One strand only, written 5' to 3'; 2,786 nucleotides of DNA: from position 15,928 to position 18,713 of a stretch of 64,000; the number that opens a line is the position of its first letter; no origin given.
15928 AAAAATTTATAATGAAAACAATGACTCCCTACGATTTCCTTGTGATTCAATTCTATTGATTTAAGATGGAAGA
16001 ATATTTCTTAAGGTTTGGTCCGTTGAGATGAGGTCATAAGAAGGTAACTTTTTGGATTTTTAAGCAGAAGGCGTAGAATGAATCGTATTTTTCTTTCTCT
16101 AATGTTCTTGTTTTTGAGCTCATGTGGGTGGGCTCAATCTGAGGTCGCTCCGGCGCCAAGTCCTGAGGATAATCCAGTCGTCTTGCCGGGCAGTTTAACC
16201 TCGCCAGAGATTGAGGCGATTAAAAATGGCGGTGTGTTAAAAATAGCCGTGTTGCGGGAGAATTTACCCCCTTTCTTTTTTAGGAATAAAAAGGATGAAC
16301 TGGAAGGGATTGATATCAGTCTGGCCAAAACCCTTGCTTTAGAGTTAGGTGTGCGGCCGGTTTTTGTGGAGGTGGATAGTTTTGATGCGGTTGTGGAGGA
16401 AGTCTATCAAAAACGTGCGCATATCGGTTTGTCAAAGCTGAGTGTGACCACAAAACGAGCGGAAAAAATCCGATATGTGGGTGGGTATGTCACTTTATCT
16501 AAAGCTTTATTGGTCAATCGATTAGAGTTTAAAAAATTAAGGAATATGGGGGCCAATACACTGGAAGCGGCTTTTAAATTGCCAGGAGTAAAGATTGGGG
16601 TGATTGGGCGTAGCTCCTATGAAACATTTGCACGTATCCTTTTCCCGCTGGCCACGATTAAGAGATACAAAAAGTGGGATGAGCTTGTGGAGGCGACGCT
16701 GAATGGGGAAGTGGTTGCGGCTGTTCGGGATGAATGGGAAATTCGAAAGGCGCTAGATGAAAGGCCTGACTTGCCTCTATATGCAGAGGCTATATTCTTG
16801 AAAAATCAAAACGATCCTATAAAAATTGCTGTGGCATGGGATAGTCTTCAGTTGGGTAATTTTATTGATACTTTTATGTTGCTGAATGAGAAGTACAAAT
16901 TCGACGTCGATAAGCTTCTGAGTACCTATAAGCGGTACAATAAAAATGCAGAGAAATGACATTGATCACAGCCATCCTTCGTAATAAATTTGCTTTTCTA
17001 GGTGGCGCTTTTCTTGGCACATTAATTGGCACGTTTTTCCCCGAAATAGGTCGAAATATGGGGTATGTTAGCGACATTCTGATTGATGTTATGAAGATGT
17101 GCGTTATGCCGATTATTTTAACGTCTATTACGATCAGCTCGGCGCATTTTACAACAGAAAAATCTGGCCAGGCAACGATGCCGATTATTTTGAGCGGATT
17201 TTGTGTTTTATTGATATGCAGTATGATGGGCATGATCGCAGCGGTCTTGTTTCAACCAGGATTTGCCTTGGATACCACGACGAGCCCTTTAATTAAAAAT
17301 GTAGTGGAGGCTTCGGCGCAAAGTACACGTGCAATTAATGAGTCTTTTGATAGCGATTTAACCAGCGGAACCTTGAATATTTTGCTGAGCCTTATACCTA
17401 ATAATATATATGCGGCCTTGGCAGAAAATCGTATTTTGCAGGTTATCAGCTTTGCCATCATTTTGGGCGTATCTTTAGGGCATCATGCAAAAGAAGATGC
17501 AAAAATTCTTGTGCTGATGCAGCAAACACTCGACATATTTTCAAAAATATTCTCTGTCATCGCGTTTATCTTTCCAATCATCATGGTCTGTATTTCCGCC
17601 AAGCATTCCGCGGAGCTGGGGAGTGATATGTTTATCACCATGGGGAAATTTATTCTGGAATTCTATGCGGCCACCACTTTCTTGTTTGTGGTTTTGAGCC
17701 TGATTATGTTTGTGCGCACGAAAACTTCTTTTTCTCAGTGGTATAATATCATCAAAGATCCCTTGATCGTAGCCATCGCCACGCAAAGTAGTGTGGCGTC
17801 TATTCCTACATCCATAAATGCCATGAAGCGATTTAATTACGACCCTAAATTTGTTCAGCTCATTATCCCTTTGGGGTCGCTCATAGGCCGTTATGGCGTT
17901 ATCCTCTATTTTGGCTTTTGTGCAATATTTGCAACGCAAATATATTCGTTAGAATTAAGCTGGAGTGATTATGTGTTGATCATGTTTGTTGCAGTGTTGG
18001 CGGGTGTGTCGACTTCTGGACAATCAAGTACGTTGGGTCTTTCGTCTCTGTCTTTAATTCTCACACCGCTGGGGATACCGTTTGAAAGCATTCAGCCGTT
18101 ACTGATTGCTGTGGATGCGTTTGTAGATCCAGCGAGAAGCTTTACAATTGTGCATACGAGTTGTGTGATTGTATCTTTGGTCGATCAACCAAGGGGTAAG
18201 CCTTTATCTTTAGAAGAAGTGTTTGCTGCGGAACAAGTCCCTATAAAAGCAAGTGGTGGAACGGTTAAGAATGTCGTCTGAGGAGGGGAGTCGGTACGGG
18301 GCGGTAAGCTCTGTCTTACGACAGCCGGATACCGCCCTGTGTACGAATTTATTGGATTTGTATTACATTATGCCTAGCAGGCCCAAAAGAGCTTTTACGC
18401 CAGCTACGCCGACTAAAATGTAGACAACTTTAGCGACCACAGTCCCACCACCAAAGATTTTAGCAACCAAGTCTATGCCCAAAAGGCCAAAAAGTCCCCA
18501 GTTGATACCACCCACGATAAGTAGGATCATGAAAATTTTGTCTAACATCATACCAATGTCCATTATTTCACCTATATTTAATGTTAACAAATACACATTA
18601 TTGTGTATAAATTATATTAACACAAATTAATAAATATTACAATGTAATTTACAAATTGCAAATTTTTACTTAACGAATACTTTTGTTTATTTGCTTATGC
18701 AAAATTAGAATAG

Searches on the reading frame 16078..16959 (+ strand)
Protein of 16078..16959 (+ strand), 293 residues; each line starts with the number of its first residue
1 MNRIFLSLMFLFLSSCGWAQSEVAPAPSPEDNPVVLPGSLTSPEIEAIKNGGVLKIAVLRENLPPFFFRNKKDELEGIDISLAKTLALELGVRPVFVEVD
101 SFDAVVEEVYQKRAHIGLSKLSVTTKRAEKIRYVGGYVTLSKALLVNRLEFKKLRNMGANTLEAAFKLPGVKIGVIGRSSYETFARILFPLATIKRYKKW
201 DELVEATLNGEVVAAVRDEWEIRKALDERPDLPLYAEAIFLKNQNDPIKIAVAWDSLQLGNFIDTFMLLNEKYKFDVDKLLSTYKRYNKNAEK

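Call 14: search_protein_families(library=pfam, proteins=[window:16078-16959:+])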
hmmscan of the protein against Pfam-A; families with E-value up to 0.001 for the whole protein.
window:16078-16959:+ (293 aa): 1 family
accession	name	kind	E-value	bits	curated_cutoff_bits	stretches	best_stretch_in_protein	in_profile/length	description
PF00497.25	SBP_bac_3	-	4.7e-14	52.7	26.4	1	59-176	5-98/132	Bacterial extracellular solute-binding proteins, family 3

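Call 74: search_protein_families(library=ncbifam, proteins=[window:16078-16959:+], max_evalue=0.001)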
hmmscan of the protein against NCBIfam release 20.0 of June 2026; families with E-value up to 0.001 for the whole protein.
window:16078-16959:+ (293 aa): 8 families
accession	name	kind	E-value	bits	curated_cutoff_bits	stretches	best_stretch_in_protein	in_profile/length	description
TIGR01096.1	3A0103s03R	subfamily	1.4e-14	54.2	256.35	1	45-231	18-193/250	lysine/arginine/ornithine ABC transporter substrate-binding protein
NF008426.0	PRK11260.1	equivalog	4.1e-11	42.7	312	1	44-199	33-178/266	cystine ABC transporter substrate-binding protein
NF011965.0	PRK15437.1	equivalog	5.2e-08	32.8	459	1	64-220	37-185/260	histidine ABC transporter substrate-binding protein HisJ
NF052427.1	StpK7MSMEG_1200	equivalog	8.1e-08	31.2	900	1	46-216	356-521/601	serine/threonine protein kinase StpK7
NF008112.0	PRK10859.1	equivalog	1e-07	30.8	354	1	43-157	34-144/483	membrane-bound lytic murein transglycosylase MltF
TIGR02995.1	ectoine_ehuB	equivalog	9.4e-06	25.1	190.9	1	41-186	22-160/275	ectoine/hydroxyectoine ABC transporter substrate-binding protein EhuB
NF011586.0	PRK15010.1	equivalog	9.9e-05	22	440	1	64-189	37-152/260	lysine/arginine/ornithine ABC transporter substrate-binding protein ArgT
NF041765.1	ArtJ_Ecoli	equivalog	0.00058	19.5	510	1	62-157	30-124/243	arginine ABC transporter substrate-binding protein ArtJ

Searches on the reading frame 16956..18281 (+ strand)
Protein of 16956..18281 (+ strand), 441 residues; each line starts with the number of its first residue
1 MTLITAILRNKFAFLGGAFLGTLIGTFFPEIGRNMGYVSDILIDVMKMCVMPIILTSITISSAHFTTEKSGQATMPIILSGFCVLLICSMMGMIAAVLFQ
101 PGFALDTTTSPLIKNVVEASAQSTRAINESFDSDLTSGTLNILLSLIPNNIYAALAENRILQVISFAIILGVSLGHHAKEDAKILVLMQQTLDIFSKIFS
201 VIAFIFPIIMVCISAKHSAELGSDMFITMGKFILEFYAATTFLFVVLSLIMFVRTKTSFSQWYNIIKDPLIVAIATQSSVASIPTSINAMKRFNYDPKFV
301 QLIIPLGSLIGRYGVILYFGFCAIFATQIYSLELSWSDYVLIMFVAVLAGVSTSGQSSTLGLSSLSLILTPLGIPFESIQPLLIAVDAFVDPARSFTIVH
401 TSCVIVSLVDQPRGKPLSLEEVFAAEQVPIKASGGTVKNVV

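Call 14: search_protein_families(library=pfam, proteins=[window:16956-18281:+])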
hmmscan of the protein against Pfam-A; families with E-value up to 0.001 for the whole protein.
window:16956-18281:+ (441 aa): 1 family
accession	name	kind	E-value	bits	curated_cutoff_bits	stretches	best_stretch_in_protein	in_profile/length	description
PF00375.23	SDF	-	1e-63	216.1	27.9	1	14-410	5-385/387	Sodium:dicarboxylate symporter family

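Call 74: search_protein_families(library=ncbifam, proteins=[window:16956-18281:+], max_evalue=0.001)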
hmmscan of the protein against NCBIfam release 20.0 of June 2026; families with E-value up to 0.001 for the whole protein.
window:16956-18281:+ (441 aa): 4 families
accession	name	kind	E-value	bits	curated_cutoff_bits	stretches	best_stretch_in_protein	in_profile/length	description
NF002461.0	PRK01663.1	subfamily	1.6e-39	136.2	513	1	17-406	16-395/428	C4-dicarboxylate transporter DctA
NF008440.0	PRK11283.1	equivalog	2.1e-31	109.1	638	1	38-401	44-400/437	glutamate/aspartate:proton symporter GltP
NF009587.0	PRK13027.1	subfamily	3.4e-31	108.5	570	1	18-406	17-396/442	C4-dicarboxylate transporter DctA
NF010151.0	PRK13628.1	equivalog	1.1e-17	64.2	308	1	17-374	23-354/407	serine/threonine transporter SstT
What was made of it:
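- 16078..18281 (+): Solute-binding protein plus DctA/GltP-like dicarboxylate/amino-acid:cation symporter just upstream; context only. NCBIfam DctA 136 and GltP 109 bits, both below cut-off (call 74).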

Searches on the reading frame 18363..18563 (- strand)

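Call 80: search_protein_families(library=pfam, proteins=[window:18363-18563:-], max_evalue=0.00001)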
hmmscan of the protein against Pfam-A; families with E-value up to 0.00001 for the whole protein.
window:18363-18563:- (66 aa): 1 family
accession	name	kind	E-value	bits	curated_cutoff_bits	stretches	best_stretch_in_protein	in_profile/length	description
PF04070.17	DUF378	-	1.7e-17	63.5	25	1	6-59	2-56/60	Domain of unknown function (DUF378)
